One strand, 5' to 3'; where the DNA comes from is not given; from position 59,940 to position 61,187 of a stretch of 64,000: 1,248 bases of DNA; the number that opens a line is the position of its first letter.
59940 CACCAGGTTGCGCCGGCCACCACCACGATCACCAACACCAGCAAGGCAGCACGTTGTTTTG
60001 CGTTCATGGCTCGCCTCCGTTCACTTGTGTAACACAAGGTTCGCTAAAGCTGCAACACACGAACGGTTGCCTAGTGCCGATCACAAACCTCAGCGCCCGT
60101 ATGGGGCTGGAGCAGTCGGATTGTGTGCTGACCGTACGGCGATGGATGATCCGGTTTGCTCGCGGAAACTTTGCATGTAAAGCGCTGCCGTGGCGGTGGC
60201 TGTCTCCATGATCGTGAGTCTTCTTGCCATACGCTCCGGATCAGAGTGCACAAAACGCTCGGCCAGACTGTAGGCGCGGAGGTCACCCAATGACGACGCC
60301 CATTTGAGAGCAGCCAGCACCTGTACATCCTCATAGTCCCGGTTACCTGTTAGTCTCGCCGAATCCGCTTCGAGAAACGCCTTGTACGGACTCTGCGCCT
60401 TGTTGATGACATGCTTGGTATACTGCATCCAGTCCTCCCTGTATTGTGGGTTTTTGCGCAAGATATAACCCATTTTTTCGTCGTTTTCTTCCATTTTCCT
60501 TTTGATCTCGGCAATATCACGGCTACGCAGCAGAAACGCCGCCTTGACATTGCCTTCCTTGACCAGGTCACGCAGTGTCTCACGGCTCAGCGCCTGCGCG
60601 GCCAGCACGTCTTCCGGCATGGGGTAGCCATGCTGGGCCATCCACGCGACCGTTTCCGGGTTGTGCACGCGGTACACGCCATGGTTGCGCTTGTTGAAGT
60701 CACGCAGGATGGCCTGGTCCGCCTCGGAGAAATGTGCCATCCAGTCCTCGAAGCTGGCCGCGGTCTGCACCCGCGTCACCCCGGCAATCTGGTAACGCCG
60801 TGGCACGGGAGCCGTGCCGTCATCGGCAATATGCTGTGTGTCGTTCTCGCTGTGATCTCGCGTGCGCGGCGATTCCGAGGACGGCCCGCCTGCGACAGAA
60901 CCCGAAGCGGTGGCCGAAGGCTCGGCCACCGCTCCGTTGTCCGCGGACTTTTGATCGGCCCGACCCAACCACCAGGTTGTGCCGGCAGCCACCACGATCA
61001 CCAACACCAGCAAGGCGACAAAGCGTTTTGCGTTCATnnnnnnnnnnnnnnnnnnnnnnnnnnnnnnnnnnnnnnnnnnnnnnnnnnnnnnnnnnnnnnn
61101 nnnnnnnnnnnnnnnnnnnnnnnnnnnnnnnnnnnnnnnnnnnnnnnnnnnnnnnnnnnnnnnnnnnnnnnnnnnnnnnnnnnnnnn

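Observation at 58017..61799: Secreted PLA2-like toxin gene translationally coupled to three tandem membrane-anchored paralogues, with no recognisable delivery system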

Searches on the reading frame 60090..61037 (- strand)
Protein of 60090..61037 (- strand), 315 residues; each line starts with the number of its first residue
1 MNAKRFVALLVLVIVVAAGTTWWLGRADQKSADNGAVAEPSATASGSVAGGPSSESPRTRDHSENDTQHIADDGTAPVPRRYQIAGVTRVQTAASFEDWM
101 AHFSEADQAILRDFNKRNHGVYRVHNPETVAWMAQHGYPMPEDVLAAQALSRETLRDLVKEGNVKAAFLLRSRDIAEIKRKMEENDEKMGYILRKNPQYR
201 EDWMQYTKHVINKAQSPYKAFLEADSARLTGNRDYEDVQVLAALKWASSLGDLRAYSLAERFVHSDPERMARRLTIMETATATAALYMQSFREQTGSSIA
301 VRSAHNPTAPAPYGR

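Call 3: search_protein_families(library=pfam, proteins=[window:60090-61037:-], max_evalue=1)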
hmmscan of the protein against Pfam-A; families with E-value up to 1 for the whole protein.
window:60090-61037:- (315 aa): 2 families
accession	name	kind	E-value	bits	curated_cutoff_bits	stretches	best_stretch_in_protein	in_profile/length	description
PF01280.26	Ribosomal_L19e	-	0.099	13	25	1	147-166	31-50/53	Ribosomal protein L19e, N-terminal domain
PF19371.4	DUF5946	-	0.15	13.1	28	1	111-212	26-118/141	Family of unknown function (DUF5946)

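Call 4: search_protein_families(library=ncbifam, proteins=[window:60090-61037:-], max_evalue=1)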
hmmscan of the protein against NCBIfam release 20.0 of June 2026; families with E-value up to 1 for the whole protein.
window:60090-61037:- (315 aa): 2 families
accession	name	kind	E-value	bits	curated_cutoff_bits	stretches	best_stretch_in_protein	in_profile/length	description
TIGR03931.1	T7SS_Rv3446c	hypoth_equivalog_domain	0.0033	17.8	47.6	1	7-89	3-82/194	type VII secretion-associated protein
NF052429.1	LpqS_Mycobact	equivalog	0.029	14.6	35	1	6-93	4-76/126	putative copper homeostasis (lipo)protein LpqS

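Call 7: find_homologous_proteins(query=window:60090-61037:-, max_evalue=0.001)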
Query window:60090-61037:- (315 aa): 14 proteins with E <= 0.001 among 7635 candidates.
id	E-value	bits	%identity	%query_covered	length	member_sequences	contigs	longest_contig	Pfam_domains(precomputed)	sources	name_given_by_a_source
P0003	3.3e-206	701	100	100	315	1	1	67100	-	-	-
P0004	6.5e-127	441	68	98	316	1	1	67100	-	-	-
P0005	2.5e-81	291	56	81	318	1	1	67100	-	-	-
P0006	7.9e-77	277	48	95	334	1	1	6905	-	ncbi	-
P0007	2.9e-58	216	39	98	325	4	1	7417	-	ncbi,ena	-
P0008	2.9e-57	212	42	92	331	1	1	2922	-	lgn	-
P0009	1.2e-53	201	40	85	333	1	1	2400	-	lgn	-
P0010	2.2e-51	193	42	77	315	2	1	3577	-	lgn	-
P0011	1.7e-48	184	40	89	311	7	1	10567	-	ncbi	ncbi:MAG: hypothetical protein WBW92_04345 [Rhodanobacteraceae bacterium]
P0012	4.2e-48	182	41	75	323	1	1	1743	-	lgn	-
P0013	5.4e-46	175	45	64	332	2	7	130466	-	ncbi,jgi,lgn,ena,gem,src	jgi:hypothetical protein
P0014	4.9e-43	166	41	69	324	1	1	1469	-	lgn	-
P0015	1.7e-37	148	59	34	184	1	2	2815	-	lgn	-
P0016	1.8e-5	42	30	50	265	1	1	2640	-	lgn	-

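Call 9: find_encoding_contigs(protein=P0013, flank=10000)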
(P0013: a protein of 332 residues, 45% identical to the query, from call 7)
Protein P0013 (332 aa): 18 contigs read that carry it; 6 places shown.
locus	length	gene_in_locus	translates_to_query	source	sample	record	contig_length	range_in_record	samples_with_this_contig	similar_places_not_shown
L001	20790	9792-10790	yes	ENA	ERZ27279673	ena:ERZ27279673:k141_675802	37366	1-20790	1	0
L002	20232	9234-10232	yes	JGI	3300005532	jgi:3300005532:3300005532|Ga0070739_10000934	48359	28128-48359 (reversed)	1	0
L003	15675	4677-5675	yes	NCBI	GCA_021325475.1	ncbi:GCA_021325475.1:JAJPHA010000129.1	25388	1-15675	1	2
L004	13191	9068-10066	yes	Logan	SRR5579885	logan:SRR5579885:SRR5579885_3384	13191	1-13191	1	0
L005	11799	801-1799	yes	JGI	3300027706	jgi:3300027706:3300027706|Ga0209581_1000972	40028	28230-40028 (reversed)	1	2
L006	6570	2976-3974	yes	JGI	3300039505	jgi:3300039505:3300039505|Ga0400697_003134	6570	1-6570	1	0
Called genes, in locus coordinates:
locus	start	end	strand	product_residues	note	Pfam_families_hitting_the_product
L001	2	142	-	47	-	?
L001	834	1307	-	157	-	PF13428:TPR_14 (faint), PF07719:TPR_2 (faint), PF13432:TPR_16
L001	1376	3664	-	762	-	PF14814:UB2H, PF00912:Transgly, PF00905:Transpeptidase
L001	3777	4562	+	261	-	PF14371:DUF4412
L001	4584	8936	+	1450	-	PF13439:Glyco_transf_4 (faint), PF00534:Glycos_transf_1, PF13524:Glyco_trans_1_2 (faint), PF13692:Glyco_trans_1_4, PF00535:Glycos_transf_2, PF10111:Glyco_tranf_2_2, PF13641:Glyco_tranf_2_3, PF13692:Glyco_trans_1_4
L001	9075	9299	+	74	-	-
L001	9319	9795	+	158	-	-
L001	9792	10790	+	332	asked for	-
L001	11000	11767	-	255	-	PF05742:TANGO2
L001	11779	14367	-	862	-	PF00069:Pkinase, PF03109:ABC1 (weak), PF07714:PK_Tyr_Ser-Thr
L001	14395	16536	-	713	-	PF13328:HD_4, PF04607:RelA_SpoT, PF02824:TGS, PF19296:RelA_AH, PF28438:RelA_RIS, PF13291:ACT_4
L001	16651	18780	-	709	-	-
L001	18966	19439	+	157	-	-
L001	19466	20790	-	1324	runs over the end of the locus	PF13401:AAA_22 (faint), PF00271:Helicase_C, PF21010:HA2_C (weak), PF07717:OB_NTP_bind, PF11898:DUF3418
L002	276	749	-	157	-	PF13428:TPR_14 (faint), PF07719:TPR_2 (faint), PF13432:TPR_16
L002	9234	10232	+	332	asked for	-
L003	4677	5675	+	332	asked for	-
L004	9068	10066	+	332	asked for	-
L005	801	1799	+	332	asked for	-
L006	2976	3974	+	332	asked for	-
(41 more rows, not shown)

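Call 10: find_encoding_contigs(protein=P0011, flank=10000)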
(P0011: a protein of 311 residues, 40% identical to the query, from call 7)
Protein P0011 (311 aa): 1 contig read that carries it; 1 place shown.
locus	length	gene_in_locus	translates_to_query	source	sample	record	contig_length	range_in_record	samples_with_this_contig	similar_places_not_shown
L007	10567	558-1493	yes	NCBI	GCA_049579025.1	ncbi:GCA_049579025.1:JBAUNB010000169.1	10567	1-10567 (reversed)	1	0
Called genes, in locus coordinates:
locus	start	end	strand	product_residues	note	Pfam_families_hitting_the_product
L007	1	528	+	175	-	PF09056:Phospholip_A2_3 (weak)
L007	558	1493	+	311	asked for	-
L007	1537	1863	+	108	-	-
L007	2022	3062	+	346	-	PF16884:ADH_N_2, PF00107:ADH_zinc_N, PF13602:ADH_zinc_N_2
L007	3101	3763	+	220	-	PF02080:TrkA_C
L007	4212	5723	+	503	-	PF02415:Chlam_PMP (faint)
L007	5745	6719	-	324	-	PF00248:Aldo_ket_red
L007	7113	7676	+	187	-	PF01169:GDT1, PF01925:TauE (faint), PF01169:GDT1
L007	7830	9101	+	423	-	PF01306:LacY_symp, PF03825:Nuc_H_symport, PF07690:MFS_1 (weak), PF12832:MFS_1_like, PF07690:MFS_1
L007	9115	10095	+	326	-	PF00294:PfkB, PF08543:Phos_pyr_kin (weak)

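Call 11: find_encoding_contigs(protein=P0007, flank=10000)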
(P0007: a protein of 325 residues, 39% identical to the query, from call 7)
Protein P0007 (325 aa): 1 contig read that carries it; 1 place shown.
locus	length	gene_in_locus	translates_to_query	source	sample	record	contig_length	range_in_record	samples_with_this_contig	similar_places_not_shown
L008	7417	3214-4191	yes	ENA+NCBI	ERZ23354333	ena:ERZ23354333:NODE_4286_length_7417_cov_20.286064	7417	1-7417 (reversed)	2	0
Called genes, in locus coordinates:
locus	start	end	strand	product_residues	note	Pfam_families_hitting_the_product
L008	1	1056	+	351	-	?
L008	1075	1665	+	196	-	PF02190:LON_substr_bdg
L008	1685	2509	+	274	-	PF00106:adh_short, PF08659:KR (faint), PF13561:adh_short_C2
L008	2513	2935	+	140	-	PF00903:Glyoxalase, PF13669:Glyoxalase_4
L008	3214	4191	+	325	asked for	-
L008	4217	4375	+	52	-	-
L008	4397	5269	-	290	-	PF00520:Ion_trans, PF07885:Ion_trans_2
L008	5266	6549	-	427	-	PF00202:Aminotran_3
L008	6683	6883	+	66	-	PF00301:Rubredoxin, PF21349:RUBY_RBDX (faint)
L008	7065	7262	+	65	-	-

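Call 32: search_solved_structures(query=A1, max_evalue=10, show_alignments=2)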
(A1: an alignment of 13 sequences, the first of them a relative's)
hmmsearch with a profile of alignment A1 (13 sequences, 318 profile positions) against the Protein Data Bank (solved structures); distinct sequences matched with E-value up to 10: 0.

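Call 34: find_related_loci(query=A1, collection=genome_contigs, flank=6000)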
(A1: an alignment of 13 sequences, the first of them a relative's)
Query A1 (315 aa) in genome_contigs; peptide patterns used: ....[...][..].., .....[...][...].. (x = any residue, [..] = any of these).
177 stretches matched a pattern; 11 encode a relative of the query (tblastn E <= 1e-3); 11 distinct loci.
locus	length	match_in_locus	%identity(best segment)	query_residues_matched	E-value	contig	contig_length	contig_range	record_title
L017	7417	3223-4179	39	3-312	7e-63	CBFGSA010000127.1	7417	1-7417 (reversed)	MAG TPA_asm: uncultured Rhodanobacteraceae bacterium isolate SRR17295759_maxbin2_4 genome assembly, contig: ERZ23354333.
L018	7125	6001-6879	41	1-289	8e-58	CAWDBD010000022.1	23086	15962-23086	MAG: uncultured Gammaproteobacteria bacterium isolate MFD01721.bin.2.72 genome assembly, contig: contig_66010, whole gen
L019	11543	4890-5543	45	70-271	3e-52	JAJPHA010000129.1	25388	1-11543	MAG: Rhodanobacteraceae bacterium isolate Centralia_MAG_129 k107_15869107, whole genome shotgun sequence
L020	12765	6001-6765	41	22-271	2e-51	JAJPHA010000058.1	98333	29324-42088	MAG: Rhodanobacteraceae bacterium isolate Centralia_MAG_129 k107_25525769, whole genome shotgun sequence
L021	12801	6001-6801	35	5-268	6e-45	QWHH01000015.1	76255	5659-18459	MAG: Lysobacterales bacterium PRO7 test_scaffold_307, whole genome shotgun sequence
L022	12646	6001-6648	39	70-285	6e-44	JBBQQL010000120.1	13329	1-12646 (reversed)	MAG: Lysobacterales bacterium isolate Co_metawrap_1578 Cmw_1578_k141_16828121_length_13329_cov_22.0000, whole genome sho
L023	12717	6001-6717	39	40-271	4e-50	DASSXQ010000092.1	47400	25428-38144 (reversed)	MAG TPA_asm: Rudaea sp. isolate SMAG_U654 k141_513715, whole genome shotgun sequence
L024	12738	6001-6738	36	70-312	3e-42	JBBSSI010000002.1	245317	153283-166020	MAG: Lysobacterales bacterium isolate SVL1_sbin.6 SVL1_sbin.6_K_121993_L_245317_cov_21.7481, whole genome shotgun sequen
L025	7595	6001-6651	35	70-291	1e-37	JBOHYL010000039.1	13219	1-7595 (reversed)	MAG: Rudaea sp. isolate TC-S_metabat2.bin.583 k127_1948105, whole genome shotgun sequence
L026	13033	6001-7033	40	93-254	3e-11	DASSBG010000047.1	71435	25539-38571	MAG TPA_asm: Rhodanobacteraceae bacterium isolate SMAG_U888 k141_282367, whole genome shotgun sequence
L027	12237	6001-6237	34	68-140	2e-5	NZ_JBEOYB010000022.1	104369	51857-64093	Streptomyces sp. NPDC001985 NPDC001985_17_B12.ctg-0022, whole genome shotgun sequence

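Call 41: predict_structure(alignment_id=A1)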
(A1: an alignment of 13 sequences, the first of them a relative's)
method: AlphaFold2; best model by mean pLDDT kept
length: 315 residues; sequences in the alignment: 13
mean_pLDDT: 82.9   pTM: 0.72
mean pLDDT of the five models: 82.9, 79.7, 79.0, 78.6, 78.5
residues with pLDDT >= 90: 196; 70-90: 61; 50-70: 13; < 50: 45
segments of 3 or more residues with pLDDT < 50: 28-67, 311-315
pLDDT, mean of each block of 10 residues (from residue 1): 80 86 60 36 32 34 50 94 94 95 97 95 90 94 97 96 96 96 94 95 90 91 94 94 93 92 96 96 89 81 65 38
secondary structure, 60 per line:
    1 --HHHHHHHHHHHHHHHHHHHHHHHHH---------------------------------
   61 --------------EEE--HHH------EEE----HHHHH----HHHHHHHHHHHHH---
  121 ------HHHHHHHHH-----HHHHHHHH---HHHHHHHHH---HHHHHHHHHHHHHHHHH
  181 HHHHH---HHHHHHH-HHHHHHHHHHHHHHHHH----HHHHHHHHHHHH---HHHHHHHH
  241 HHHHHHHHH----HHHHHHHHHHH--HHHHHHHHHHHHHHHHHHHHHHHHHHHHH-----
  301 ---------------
elements in order: H3-27 E75-77 E89-91 H96-100 H105-117 H127-135 H141-148 H152-160 H164-185 H189-195 H197-213 H218-229 H233-249 H254-264 H267-295

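Call 44: fold_search(model_id=the predicted structure, library=pdb)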
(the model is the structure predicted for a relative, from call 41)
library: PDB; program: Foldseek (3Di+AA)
matches with E <= 10: 84; with E <= 0.001: 0
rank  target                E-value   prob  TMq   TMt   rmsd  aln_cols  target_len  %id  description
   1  9jih_A                1.8e+00  0.04  0.11  0.12  26.7       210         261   13  Crystal structure of BAR domain of ACAP4 (released 2026-01-14)
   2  9hny_F2               2.2e+00  0.10  0.20  0.09  24.5       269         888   13  Mitoribosomal small subunit in complex with Mettl15 and Mettl17 (released 2025-03-26)
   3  4or2_B                2.5e+00  0.06  0.13  0.11  22.6       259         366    9  Human class C G protein-coupled metabotropic glutamate receptor 1 in complex with a negative allosteric modulator (released 2014-03-19)
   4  2zca_A                2.8e+00  0.06  0.11  0.18  13.7       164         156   14  Crystal Structure of TTHB189, a CRISPR-associated protein, Cse2 family from Thermus thermophilus HB8 (released 2008-10-07)
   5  7msa_D                3.1e+00  0.04  0.14  0.18  16.7       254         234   12  GDC-9545 in complex with estrogen receptor alpha (released 2021-06-02)
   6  5uig                  3.2e+00  0.06  0.13  0.11  20.6       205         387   13  Crystal structure of adenosine A2A receptor bound to a novel triazole-carboximidamide antagonist (released 2017-02-08)
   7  8e3y_R                3.6e+00  0.06  0.16  0.14  20.8       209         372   11  Cryo-EM structure of the VPAC1R-PACAP27-Gs complex (released 2022-11-23)
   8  9jih_B                3.6e+00  0.04  0.11  0.13  25.6       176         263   13  Crystal structure of BAR domain of ACAP4 (released 2026-01-14)
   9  7fin_R                3.6e+00  0.04  0.13  0.11  18.3       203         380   12  Cryo-EM structure of the GIPR/GLP-1R/GCGR triagonist peptide 20-bound human GIPR-Gs complex (released 2022-02-23)
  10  2zca_B                3.9e+00  0.04  0.12  0.19  13.3       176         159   15  Crystal Structure of TTHB189, a CRISPR-associated protein, Cse2 family from Thermus thermophilus HB8 (released 2008-10-07)
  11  2clb_B                4.5e+00  0.03  0.12  0.19  18.9       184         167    9  The structure of the DPS-like protein from Sulfolobus solfataricus reveals a bacterioferritin-like di-metal binding si (released 2006-07-17)
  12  8vlw_B                4.5e+00  0.02  0.10  0.12  22.0       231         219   10  TolQ-TolR inner membrane protein complex from Acinetobacter baumannii (released 2025-01-15)
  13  9ub7_B                4.7e+00  0.11  0.26  0.21  13.0       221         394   10  Structure of glycosylphosphatidylinositol transamidase,state 1 (released 2026-04-08)
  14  9b8q_T                4.7e+00  0.07  0.17  0.13  14.2       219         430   11  Synaptic Vesicle V-ATPase with synaptophysin and SidK, State 3, peripheral stalks (released 2024-06-26)
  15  8duk_A                4.7e+00  0.03  0.14  0.17  16.7       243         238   12  Estrogen Receptor Alpha Ligand Binding Domain in Complex with (6'-hydroxy-1'-(4-(2-(methylamino)ethoxy)phenyl)-1',4'-d (released 2023-07-05)
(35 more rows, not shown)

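Call 61: search_protein_representatives(alignment_id=A1)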
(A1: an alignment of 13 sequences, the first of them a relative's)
Query: 13 sequences, 318 profile positions. Proteins with E-value up to 0.001 (for the whole library): 307; up to 1e-10: 235; up to 1e-30: 56. The best 150 are listed.
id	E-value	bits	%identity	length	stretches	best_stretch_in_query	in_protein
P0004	9.0e-129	445.8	-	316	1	1-313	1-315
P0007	2.3e-117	408.4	-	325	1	1-314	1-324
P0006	6.7e-115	400.3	-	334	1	4-309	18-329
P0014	1.0e-110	386.5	-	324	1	3-311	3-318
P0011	1.7e-105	369.4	-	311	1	12-295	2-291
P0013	1.2e-104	366.6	-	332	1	1-302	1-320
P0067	3.6e-101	355.2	-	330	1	1-315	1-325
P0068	6.6e-97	341.2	-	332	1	6-315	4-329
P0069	1.5e-91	323.6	-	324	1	5-292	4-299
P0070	1.0e-86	307.7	-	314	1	1-296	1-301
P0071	3.0e-86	306.1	-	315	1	1-301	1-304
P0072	2.2e-79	283.6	-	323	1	9-295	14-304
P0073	2.9e-79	283.2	-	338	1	4-299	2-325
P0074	3.0e-78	279.8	-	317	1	7-296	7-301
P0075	3.4e-78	279.7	-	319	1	11-301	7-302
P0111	7.4e-33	130.7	-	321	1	13-312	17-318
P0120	8.3e-29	117.4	-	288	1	9-274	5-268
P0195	1.1e-20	90.7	-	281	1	1-260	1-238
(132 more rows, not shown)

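Call 62: find_encoding_contigs(protein=P0120, flank=5000, max_places=3)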
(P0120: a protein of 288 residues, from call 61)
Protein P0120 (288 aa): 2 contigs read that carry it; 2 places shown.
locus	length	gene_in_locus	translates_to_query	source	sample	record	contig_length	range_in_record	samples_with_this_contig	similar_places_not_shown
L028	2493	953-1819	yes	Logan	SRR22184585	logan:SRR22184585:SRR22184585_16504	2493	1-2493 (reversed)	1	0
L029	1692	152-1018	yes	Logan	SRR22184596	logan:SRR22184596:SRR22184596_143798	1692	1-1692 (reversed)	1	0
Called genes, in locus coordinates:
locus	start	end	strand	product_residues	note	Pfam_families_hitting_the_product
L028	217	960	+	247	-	-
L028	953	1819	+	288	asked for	-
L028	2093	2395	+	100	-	-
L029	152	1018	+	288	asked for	-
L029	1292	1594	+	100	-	-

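Call 65: find_encoding_contigs(protein=P0195, flank=5000, max_places=3)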
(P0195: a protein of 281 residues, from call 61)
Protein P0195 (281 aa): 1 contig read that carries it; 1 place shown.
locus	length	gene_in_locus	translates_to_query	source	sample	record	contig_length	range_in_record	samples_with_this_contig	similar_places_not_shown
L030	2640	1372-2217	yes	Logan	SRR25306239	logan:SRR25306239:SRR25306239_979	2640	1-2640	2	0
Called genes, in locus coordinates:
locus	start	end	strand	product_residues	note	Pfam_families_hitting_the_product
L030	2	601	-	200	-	?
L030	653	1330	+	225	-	PF06951:PLA2G12, PF09056:Phospholip_A2_3 (faint)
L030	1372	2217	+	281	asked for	-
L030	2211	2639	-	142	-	?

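Call 66: find_encoding_contigs(protein=P0111, flank=5000, max_places=3)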
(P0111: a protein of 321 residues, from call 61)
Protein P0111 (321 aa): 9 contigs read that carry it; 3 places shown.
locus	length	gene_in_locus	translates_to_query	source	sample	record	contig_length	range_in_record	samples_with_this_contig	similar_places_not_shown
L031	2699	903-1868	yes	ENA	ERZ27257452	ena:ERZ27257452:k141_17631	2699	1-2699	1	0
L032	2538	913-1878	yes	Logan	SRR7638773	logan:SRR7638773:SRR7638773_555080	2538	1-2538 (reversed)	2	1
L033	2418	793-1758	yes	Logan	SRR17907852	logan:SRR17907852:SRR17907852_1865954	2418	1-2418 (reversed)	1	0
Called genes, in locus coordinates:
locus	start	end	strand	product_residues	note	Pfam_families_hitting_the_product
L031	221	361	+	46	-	-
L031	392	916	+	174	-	-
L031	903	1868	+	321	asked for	-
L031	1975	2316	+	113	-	-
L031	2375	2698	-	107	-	?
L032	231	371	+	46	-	-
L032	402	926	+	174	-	-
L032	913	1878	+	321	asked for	-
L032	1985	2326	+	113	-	-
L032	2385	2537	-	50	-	?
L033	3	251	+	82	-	?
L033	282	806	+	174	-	-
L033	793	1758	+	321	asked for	-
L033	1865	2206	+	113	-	-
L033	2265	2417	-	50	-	?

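Call 71: find_related_loci(query=A5, collection=metagenome_contigs, flank=3000)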
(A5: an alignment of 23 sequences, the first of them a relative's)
Query A5 (315 aa) in metagenome_contigs; peptide patterns used: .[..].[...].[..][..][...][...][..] (x = any residue, [..] = any of these).
362 stretches matched a pattern; 22 encode a relative of the query (tblastn E <= 1e-3); 21 distinct loci.
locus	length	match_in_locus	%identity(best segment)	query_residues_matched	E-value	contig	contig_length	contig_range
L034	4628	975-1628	45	70-271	3e-52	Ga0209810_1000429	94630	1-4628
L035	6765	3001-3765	41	22-271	2e-51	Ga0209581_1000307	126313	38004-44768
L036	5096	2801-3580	35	31-286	2e-47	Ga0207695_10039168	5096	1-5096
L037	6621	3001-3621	40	70-271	9e-47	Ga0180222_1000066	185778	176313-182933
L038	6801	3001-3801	35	5-268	5e-45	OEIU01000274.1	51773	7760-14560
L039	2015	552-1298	37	70-310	2e-44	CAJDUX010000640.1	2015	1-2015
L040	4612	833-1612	34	10-267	3e-43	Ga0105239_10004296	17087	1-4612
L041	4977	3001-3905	38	69-285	2e-42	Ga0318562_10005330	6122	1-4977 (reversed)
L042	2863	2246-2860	36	1-199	2e-33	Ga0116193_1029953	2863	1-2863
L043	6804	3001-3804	28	6-266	4e-22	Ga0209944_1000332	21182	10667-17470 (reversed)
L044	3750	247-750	29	56-227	7e-20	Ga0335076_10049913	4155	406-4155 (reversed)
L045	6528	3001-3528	28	74-255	8e-19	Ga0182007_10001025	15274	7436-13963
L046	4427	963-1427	30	111-264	7e-17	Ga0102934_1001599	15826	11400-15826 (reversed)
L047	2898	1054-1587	26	13-185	4e-16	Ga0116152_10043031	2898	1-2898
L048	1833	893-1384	31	8-174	4e-16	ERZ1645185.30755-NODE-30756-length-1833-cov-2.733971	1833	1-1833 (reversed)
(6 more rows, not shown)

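Call 95: search_protein_families(library=pfam, alignment_id=A5, max_evalue=0.05)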
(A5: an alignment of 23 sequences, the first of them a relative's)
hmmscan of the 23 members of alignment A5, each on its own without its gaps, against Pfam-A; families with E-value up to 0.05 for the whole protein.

A. member 1, P0003 (315 aa): 0 families

B. families by the number of members that match (of 23 scanned): 4 families
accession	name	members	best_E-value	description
PF13567.11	DUF4131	1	0.0034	Domain of unknown function (DUF4131)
PF12546.13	Cryptochrome_C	1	0.017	Blue/Ultraviolet sensing protein C terminal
PF08888.16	HopJ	1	0.034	HopJ type III effector protein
PF19090.5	DUF5778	1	0.045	Family of unknown function (DUF5778)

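Call 96: search_protein_families(library=padloc, proteins=[window:60090-61037:-], max_evalue=0.01)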
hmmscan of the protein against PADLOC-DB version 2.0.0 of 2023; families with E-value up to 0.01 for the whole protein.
window:60090-61037:- (315 aa): 0 families
